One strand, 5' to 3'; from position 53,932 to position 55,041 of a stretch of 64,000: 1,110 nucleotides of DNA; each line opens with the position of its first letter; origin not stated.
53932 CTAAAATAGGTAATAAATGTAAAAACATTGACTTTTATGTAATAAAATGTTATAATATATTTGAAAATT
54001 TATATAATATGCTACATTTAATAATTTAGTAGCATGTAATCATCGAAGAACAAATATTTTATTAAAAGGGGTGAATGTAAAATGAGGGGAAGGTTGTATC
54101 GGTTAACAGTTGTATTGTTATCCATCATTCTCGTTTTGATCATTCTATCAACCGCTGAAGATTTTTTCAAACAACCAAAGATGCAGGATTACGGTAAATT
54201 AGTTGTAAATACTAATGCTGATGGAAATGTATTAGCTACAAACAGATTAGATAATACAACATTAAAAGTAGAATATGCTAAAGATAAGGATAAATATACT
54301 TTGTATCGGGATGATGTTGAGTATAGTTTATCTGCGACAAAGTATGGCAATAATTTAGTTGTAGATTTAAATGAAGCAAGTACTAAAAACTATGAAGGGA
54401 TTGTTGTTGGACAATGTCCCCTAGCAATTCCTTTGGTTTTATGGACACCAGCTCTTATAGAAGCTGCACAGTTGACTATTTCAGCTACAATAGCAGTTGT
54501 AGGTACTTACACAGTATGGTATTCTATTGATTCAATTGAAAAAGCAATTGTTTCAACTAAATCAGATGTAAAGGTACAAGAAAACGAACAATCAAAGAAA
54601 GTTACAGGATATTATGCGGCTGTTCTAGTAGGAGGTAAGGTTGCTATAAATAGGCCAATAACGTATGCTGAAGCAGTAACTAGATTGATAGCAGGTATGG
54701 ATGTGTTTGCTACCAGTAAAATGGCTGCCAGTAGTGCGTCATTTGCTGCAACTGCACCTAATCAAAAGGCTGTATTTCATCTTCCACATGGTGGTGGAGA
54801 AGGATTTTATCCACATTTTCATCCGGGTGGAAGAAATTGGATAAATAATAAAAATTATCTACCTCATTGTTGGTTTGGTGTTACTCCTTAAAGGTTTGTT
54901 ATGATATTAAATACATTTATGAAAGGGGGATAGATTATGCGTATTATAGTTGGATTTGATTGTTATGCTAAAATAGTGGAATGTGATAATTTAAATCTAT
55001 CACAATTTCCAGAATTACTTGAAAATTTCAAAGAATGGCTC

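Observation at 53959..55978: Self-contained three-gene operon: His-rich membrane toxin-like protein, small acidic protein and a miniature membrane-anchored subtilase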

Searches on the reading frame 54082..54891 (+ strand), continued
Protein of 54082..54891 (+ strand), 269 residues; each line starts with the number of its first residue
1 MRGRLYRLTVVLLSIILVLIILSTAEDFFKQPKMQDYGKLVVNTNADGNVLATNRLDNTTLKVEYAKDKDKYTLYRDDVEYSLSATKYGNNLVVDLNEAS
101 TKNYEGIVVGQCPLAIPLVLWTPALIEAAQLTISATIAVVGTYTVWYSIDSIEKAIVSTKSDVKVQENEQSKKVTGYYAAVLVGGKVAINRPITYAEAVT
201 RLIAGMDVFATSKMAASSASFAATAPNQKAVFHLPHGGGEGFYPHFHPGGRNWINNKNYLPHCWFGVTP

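Call 33: find_encoding_contigs(protein=P0022, flank=6000, max_places=3)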
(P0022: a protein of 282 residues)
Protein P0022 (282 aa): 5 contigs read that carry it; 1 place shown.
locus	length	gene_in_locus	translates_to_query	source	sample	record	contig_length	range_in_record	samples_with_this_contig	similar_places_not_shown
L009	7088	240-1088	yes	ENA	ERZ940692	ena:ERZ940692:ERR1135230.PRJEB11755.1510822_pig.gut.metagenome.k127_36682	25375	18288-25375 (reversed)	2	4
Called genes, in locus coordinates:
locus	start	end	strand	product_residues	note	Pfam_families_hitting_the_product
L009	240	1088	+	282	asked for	-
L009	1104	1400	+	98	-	-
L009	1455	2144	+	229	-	PF00082:Peptidase_S8 (weak)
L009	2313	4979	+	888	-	PF00690:Cation_ATPase_N, PF00122:E1-E2_ATPase, PF00702:Hydrolase, PF13246:Cation_ATPase, PF00689:Cation_ATPase_C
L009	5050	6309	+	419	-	-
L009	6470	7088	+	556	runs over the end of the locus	PF02368:Big_2 (weak)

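Call 34: find_encoding_contigs(protein=P0019, flank=6000, max_places=3)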
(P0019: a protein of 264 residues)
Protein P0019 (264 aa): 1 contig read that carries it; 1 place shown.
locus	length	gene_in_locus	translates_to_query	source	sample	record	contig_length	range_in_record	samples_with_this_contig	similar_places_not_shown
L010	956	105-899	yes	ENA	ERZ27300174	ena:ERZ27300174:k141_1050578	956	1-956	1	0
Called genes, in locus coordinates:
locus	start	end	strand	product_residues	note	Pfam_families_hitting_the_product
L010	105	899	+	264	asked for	-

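Call 35: find_encoding_contigs(protein=P0036, flank=6000, max_places=3)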
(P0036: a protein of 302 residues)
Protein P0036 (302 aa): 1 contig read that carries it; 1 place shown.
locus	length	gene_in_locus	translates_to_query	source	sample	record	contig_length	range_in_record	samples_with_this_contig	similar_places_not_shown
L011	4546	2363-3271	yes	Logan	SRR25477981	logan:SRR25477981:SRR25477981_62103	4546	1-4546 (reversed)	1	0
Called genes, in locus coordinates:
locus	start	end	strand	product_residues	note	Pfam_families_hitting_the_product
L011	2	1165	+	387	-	?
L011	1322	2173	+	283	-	PF04018:VCA0040-like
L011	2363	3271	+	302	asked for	-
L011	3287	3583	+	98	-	-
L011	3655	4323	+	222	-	PF00082:Peptidase_S8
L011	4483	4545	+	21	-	?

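Call 36: find_encoding_contigs(protein=P0028, flank=6000, max_places=3)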
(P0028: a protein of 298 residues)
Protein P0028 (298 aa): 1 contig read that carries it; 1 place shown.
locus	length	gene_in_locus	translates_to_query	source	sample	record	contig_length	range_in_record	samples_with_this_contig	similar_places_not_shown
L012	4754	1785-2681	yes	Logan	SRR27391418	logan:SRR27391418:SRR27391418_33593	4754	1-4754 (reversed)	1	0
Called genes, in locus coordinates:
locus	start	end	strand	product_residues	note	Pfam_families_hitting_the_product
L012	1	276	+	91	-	?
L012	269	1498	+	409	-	-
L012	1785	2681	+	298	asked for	-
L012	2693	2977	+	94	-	-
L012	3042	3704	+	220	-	PF00082:Peptidase_S8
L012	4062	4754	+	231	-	?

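Call 47: find_encoding_contigs(protein=P0137, flank=4000, max_places=4)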
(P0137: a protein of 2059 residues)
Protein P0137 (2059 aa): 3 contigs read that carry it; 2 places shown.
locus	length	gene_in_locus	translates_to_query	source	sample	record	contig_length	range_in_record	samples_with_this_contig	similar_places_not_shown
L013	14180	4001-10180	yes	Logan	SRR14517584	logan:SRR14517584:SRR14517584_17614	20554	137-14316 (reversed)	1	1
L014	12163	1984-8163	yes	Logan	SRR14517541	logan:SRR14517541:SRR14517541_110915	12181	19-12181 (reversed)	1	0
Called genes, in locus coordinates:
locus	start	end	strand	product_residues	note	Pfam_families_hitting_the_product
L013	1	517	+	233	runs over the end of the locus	PF14285:DUF4367 (weak)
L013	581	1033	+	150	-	-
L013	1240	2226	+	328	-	PF13289:SIR2_2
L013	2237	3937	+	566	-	PF01580:FtsK_SpoIIIE (faint), PF01935:DUF87, PF10412:TrwB_AAD_bind (faint), PF05872:HerA_C (weak)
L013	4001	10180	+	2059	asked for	PF24517:CBM96, PF05593:RHS_repeat (faint), PF25023:TEN_YD-shell (weak)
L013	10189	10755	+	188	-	-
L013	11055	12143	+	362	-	PF02368:Big_2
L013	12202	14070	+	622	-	PF07693:KAP_NTPase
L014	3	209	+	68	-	?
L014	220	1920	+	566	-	PF01580:FtsK_SpoIIIE (faint), PF01935:DUF87, PF10412:TrwB_AAD_bind (faint), PF05872:HerA_C (weak)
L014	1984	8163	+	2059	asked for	PF24517:CBM96, PF05593:RHS_repeat (faint), PF25023:TEN_YD-shell (weak)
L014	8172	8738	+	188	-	-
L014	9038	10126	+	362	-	PF02368:Big_2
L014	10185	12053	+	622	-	PF07693:KAP_NTPase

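Call 48: find_encoding_contigs(protein=P0122, flank=4000, max_places=4)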
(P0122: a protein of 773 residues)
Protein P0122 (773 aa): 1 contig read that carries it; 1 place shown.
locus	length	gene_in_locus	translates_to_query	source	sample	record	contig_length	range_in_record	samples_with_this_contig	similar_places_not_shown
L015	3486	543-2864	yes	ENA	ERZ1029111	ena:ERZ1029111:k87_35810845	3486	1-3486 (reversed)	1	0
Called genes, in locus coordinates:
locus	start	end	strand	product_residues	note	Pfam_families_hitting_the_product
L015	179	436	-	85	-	-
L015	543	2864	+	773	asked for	PF25023:TEN_YD-shell, PF05593:RHS_repeat (faint), PF25023:TEN_YD-shell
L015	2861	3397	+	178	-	-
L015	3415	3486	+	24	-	?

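Call 51: search_protein_families(library=pfam, proteins=[L013:10189-10752:+, L015:2861-3394:+], max_evalue=1)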
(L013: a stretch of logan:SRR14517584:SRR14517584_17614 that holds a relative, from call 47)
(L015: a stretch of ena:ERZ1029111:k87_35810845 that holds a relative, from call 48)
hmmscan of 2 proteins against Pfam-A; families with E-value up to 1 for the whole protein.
L013:10189-10752:+ (188 aa): 1 family
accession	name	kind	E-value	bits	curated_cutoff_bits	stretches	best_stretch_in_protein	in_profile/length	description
PF21043.3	Rv3651-like_C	-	0.26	11.5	31.1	1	31-101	35-103/118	Rv3651-like, C-terminal domain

L015:2861-3394:+ (178 aa): 0 families

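Call 98: search_protein_families(library=ncbifam, proteins=[L009:240-1085:+, L012:1785-2678:+, L011:2363-3268:+], max_evalue=1)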
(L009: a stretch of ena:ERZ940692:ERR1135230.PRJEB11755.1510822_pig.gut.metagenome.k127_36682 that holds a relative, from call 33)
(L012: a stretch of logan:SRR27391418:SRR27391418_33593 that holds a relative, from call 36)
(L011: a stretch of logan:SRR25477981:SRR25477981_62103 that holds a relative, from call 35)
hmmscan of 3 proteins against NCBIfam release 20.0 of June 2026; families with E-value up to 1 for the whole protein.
L009:240-1085:+ (282 aa): 0 families

L012:1785-2678:+ (298 aa): 0 families

L011:2363-3268:+ (302 aa): 0 families

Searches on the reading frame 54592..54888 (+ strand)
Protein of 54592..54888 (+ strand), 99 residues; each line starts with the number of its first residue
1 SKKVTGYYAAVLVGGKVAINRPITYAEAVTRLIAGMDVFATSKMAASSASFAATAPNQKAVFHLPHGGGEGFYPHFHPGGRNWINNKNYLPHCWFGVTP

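Call 32: search_solved_structures(query=A2, max_evalue=10, show_alignments=3)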
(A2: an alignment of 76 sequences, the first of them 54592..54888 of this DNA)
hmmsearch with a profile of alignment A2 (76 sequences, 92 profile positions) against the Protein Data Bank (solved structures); distinct sequences matched with E-value up to 10: 1.
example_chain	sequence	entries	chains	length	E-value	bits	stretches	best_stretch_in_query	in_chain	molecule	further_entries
8alu_A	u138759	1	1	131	1.2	12.9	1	5-75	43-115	S-layer protein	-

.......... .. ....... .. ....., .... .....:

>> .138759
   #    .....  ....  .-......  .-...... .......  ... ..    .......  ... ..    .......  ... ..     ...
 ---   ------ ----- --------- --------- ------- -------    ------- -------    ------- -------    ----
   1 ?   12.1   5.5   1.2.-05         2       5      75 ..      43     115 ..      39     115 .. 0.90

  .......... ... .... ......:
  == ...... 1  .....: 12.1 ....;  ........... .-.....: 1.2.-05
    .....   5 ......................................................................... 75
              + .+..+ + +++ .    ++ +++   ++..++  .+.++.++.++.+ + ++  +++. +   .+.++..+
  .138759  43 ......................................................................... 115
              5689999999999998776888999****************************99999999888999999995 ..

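Call 40: predict_structure(alignment_id=A2)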
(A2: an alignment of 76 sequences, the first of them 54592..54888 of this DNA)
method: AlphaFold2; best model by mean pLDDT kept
length: 99 residues; sequences in the alignment: 76
mean_pLDDT: 91.3   pTM: 0.85
mean pLDDT of the five models: 91.3, 91.1, 91.0, 90.5, 89.9
residues with pLDDT >= 90: 81; 70-90: 7; 50-70: 10; < 50: 1
segments of 3 or more residues with pLDDT < 50: none
pLDDT, mean of each block of 10 residues (from residue 1): 78 93 97 98 97 98 78 92 96 87
secondary structure, 60 per line:
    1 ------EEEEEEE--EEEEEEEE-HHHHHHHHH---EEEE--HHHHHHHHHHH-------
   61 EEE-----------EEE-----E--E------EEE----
elements in order: E7-13 E16-23 H25-33 E37-40 H43-53 E61-63 E75-77 E93-95

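Call 44: fold_search(model_id=the predicted structure, library=pdb)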
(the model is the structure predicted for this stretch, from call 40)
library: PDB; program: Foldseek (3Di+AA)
matches with E <= 10: 126; with E <= 0.001: 0
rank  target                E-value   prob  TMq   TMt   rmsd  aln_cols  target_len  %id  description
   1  6y56                  5.7e-01  0.08  0.30  0.15   8.5       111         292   10  MenT4, nucleotidyltransferase toxin Rv2826c from Mycobacterium tuberculosis H37Rv (released 2020-09-16)
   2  3vb0_A                1.2e+00  0.21  0.37  0.15   4.0        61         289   13  Crystal structure of 2,2',3-trihydroxybiphenyl 1,2-dioxygenase from dibenzofuran-degrading Sphingomonas wittichii stra (released 2013-04-03)
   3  5cb9                  1.4e+00  0.23  0.38  0.33   3.9        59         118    5  Crystal structure of C-As lyase with mercaptoethonal (released 2016-07-13)
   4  5hcw_D                1.4e+00  0.21  0.36  0.32   4.5        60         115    7  Crystal structure of C-As lyase with mutations Y100H and V102F (monoclinic form) (released 2017-01-18)
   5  2wl3_D                1.8e+00  0.15  0.37  0.16   4.4        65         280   12  crystal structure of catechol 2,3-dioxygenase (released 2010-09-01)
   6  4nku_A                1.9e+00  0.10  0.31  0.12   5.7        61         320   11  Structure of Cid1 in complex with its short product ApU (released 2013-12-18)
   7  3jcg_B                1.9e+00  0.05  0.33  0.13  10.1       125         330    5  Cryo-EM structure of the magnesium channel CorA in the magnesium-free, asymmetric open state I (released 2016-02-17)
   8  7q2a_A                1.9e+00  0.05  0.33  0.12  10.3       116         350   12  Crystal structure of AphC in complex with 4-ethylcatechol (released 2022-04-06)
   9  2wl9_B                2.0e+00  0.14  0.37  0.15   4.4        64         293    9  Crystal structure of catechol 2,3-dioxygenase (released 2010-09-01)
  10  5xnx_D                2.3e+00  0.04  0.29  0.13  11.2       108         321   12  Crystallographic structure of the enzymatically active N-terminal domain of the Rel protein from Mycobacterium tubercu (released 2017-07-19)
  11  1han                  2.4e+00  0.13  0.37  0.15   4.0        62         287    8  CRYSTAL STRUCTURE OF THE BIPHENYL-CLEAVING EXTRADIOL DIOXYGENASE FROM A PCB-DEGRADING PSEUDOMONAD (released 1995-11-14)
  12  2wl9_A                2.4e+00  0.12  0.37  0.15   4.4        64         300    9  Crystal structure of catechol 2,3-dioxygenase (released 2010-09-01)
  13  7q2a_C                2.4e+00  0.08  0.33  0.12   4.8        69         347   13  Crystal structure of AphC in complex with 4-ethylcatechol (released 2022-04-06)
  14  7q2a_D                2.4e+00  0.08  0.33  0.12   4.8        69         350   13  Crystal structure of AphC in complex with 4-ethylcatechol (released 2022-04-06)
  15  9g2f_A                2.6e+00  0.03  0.28  0.04   9.2       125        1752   10  Mouse Teneurin2 dimer variant A1B1 (released 2026-01-21)
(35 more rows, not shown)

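Call 45: search_protein_families(library=pfam, alignment_id=A2, max_evalue=0.1)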
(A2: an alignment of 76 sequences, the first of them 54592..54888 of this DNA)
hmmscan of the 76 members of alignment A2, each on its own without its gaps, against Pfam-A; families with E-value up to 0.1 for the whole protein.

A. member 1, window:54592-54888:+ (99 aa): 0 families

B. families by the number of members that match (of 76 scanned): 16 families
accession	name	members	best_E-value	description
PF12306.14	PixA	1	0.0043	Inclusion body protein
PF23919.1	DUF7258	1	0.009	Domain of unknown function (DUF7258)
PF11784.13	DUF3320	1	0.011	Protein of unknown function (DUF3320)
PF23982.2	XM1_gp53_minor_capsid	1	0.013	XM1 gp53 minor capsid protein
PF12995.12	DUF3879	1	0.015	Domain of unknown function, E. rectale Gene description (DUF3879)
PF05364.19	SecIII_SopE_N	1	0.021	Salmonella type III secretion SopE effector N-terminus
PF07263.16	DMP1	1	0.026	Dentin matrix protein 1 (DMP1)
PF17834.7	GHD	1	0.036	Beta-sandwich domain in beta galactosidase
PF13738.12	Pyr_redox_3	1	0.051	Pyridine nucleotide-disulphide oxidoreductase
PF20748.2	RecJ_C_Deinoc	1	0.057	RecJ C-terminal domain, Deinococci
PF14999.11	Shadoo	1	0.069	Shadow of prion protein, neuroprotective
PF13368.11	Toprim_C_rpt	1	0.076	Topoisomerase C-terminal repeat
PF15663.11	zf-CCCH_3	1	0.079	Zinc-finger containing family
PF24241.1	Deam_C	1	0.08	Putative cytidine deaminase, C-terminal domain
PF09405.15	Btz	1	0.085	CASC3/Barentsz eIF4AIII binding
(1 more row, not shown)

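Call 69: fold_search(model_id=the predicted structure, library=viral)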
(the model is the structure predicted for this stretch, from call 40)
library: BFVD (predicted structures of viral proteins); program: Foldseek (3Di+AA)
matches with E <= 10: 64; with E <= 0.001: 0
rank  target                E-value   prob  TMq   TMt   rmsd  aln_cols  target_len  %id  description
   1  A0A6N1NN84            1.4e+00  0.08  0.35  0.11   8.5       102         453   10  Uncharacterized protein [Tupanvirus soda lake]
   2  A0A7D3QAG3            1.6e+00  0.08  0.35  0.08   8.1        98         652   10  (no name in the UniProt tables at hand)
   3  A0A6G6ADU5            1.6e+00  0.07  0.29  0.10   8.4        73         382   10  NT pol-beta-like superfamily protein [Borely moumouvirus]
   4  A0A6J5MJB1            1.9e+00  0.08  0.30  0.21   6.3        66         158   12  Uncharacterized protein [uncultured Caudovirales phage]
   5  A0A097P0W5            1.9e+00  0.02  0.22  0.18  10.8       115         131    7  ORF132 [Cydia pomonella granulosis virus]
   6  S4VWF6                2.0e+00  0.09  0.34  0.06   4.7        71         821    8  Uncharacterized protein [Pandoravirus salinus]
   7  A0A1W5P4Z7            2.3e+00  0.08  0.30  0.19   5.3        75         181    5  Putative nucleotidyl transferase [Pectobacterium phage PP2]
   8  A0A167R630            2.3e+00  0.05  0.29  0.10   6.7        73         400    8  Uncharacterized protein [Powai lake megavirus]
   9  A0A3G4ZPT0            2.3e+00  0.03  0.26  0.05   5.6        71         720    3  Uncharacterized protein [Terrestrivirus sp.]
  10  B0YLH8                2.4e+00  0.08  0.29  0.08   5.1        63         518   13  Uncharacterized protein [Glossina hytrovirus (isolate Glossina pallidipes/Ethiopia/Seibersdorf/-)]
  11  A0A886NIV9            2.4e+00  0.04  0.29  0.14   7.3        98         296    9  (no name in the UniProt tables at hand)
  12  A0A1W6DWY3            2.8e+00  0.01  0.18  0.14  14.0        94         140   14  Uncharacterized protein [Sphingobium phage Lacusarx]
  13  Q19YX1                3.0e+00  0.07  0.26  0.12   7.5        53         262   23  Minor tail protein [Mycobacterium phage Pipefish]
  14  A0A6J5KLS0            3.0e+00  0.01  0.15  0.14   6.7        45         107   11  Uncharacterized protein [uncultured Caudovirales phage]
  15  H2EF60                3.2e+00  0.04  0.33  0.12   7.8       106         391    8  Uncharacterized protein [Moumouvirus sp. 'Monve']
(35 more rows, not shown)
